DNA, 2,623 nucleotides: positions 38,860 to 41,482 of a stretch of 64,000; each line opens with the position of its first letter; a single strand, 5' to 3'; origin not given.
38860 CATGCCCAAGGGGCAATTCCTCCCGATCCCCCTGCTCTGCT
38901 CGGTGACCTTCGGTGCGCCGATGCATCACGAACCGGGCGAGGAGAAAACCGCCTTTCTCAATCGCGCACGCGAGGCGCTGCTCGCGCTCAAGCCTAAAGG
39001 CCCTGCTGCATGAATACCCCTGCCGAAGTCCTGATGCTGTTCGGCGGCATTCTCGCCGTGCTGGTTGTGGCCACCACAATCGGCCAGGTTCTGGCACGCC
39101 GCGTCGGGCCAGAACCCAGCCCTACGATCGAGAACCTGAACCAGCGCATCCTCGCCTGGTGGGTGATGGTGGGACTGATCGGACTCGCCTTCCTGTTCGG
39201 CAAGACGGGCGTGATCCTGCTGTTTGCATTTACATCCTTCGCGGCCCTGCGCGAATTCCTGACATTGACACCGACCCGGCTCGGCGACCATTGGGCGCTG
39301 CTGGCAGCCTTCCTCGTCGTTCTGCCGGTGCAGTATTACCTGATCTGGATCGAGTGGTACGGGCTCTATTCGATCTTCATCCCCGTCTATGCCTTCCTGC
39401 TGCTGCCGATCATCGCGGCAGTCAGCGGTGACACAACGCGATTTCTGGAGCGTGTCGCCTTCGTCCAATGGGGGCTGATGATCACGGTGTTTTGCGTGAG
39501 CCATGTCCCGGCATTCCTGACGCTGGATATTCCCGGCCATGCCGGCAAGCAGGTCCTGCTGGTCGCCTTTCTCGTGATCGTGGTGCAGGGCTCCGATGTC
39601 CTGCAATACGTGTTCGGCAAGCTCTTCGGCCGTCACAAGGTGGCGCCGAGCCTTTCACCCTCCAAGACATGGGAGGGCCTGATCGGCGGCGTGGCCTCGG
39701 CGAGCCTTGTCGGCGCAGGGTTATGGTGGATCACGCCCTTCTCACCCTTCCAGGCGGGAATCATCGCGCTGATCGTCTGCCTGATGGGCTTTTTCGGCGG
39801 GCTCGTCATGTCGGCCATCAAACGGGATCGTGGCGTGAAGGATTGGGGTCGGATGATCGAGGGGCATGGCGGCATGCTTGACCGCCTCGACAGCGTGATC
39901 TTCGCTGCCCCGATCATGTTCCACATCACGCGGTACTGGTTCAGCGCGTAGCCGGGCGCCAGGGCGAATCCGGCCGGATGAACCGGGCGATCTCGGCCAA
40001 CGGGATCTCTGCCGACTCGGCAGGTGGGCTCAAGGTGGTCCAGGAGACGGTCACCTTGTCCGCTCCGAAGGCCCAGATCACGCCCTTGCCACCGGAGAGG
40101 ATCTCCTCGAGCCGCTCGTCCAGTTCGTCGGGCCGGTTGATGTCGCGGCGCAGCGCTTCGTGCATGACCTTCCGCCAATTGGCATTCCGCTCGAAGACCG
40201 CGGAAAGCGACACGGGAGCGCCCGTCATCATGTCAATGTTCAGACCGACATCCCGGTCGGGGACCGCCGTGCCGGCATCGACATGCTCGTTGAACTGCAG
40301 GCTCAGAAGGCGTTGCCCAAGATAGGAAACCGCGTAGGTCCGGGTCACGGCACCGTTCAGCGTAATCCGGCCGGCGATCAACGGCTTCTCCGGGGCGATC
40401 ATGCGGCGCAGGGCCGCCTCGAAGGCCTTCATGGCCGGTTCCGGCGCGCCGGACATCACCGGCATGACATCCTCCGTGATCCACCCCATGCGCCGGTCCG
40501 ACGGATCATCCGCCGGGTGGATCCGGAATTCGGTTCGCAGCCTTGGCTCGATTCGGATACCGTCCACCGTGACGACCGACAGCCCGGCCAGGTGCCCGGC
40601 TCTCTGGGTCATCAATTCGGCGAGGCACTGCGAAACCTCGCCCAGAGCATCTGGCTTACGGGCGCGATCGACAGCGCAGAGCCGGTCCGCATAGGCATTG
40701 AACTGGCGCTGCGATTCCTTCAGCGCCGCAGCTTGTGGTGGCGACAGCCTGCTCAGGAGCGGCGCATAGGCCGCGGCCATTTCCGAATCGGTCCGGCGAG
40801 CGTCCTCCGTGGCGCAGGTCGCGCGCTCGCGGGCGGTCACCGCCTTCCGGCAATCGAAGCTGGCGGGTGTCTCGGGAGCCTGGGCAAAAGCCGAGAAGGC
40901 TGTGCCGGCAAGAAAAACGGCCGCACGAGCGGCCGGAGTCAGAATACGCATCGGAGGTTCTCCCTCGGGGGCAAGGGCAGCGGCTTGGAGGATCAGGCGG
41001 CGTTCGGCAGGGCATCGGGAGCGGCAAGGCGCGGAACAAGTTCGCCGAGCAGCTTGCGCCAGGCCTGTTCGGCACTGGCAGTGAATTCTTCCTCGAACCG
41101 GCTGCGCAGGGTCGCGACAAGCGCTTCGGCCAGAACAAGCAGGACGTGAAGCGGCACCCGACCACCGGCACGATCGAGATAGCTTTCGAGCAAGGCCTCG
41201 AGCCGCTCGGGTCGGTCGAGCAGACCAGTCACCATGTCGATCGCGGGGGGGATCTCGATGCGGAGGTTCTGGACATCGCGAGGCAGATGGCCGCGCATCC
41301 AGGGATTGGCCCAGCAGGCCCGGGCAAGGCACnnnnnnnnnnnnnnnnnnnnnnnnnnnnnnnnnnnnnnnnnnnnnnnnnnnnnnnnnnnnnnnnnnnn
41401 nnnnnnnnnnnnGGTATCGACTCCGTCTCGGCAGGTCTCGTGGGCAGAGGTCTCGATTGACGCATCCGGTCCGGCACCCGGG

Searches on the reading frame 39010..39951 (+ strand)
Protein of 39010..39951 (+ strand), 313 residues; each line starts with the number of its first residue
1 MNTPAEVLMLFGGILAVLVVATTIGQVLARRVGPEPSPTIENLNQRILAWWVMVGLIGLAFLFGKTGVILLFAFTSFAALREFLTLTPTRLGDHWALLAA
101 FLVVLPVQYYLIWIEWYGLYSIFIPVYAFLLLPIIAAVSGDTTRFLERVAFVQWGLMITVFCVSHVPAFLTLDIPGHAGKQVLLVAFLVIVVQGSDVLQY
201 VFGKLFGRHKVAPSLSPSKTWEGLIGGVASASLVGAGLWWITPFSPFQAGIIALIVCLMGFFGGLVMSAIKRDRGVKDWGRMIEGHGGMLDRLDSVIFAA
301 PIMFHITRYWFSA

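Call 9: search_protein_families(library=pfam, proteins=[window:39010-39951:+], max_evalue=0.01)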
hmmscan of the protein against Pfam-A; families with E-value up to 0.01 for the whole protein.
window:39010-39951:+ (313 aa): 1 family
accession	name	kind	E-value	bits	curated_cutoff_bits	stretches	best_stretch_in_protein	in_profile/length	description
PF01148.25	CTP_transf_1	-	1.3e-66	225.6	24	1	45-309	2-263/264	Cytidylyltransferase family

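Call 82: find_homologous_proteins(query=window:39010-39951:+, max_evalue=1e-40)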
Query window:39010-39951:+ (313 aa): 8000 proteins with E <= 1e-40 among 8000 candidates; the best 120 are listed.
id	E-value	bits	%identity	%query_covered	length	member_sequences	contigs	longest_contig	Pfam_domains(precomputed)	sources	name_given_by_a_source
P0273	3.4e-192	656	95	100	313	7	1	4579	PF01148.26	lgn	-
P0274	3.0e-177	607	87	100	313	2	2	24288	PF01148.26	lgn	-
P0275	4.2e-175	600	87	100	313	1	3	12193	PF01148.26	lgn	-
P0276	8.8e-169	579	83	100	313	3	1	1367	PF01148.26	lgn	-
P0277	1.2e-166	572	83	100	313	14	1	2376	PF01148.26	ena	-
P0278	3.1e-165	568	83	100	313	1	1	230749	PF01148.26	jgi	jgi:phosphatidate cytidylyltransferase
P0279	1.6e-164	565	82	100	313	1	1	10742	PF01148.26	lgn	-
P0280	2.9e-164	564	83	100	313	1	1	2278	PF01148.26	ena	-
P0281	1.3e-163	562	82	96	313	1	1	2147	PF01148.26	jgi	jgi:phosphatidate cytidylyltransferase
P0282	1.9e-163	562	81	100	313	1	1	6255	PF01148.26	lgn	-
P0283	2.6e-163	561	81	100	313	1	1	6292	PF01148.26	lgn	-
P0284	3.3e-163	561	79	100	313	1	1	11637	PF01148.26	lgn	-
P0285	1.6e-160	552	78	99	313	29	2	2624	PF01148.26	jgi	jgi:phosphatidate cytidylyltransferase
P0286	2.8e-160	551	78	100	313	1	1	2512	PF01148.26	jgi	jgi:phosphatidate cytidylyltransferase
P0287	3.4e-160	551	78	100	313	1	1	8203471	PF01148.26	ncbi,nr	ncbi:phosphatidate cytidylyltransferase [Rhizobiales bacterium GAS188]|nr:phosphatidate cytidylyltra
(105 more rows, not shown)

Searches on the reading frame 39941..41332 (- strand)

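Call 9: search_protein_families(library=pfam, proteins=[window:39941-41332:-], max_evalue=0.01)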
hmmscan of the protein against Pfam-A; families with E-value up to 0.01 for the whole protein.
window:39941-41332:- (463 aa): 1 family
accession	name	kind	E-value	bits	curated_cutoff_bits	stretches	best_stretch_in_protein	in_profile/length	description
PF07007.17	LprI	-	1.8e-09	38.4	22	1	161-248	1-106/106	Lysozyme inhibitor LprI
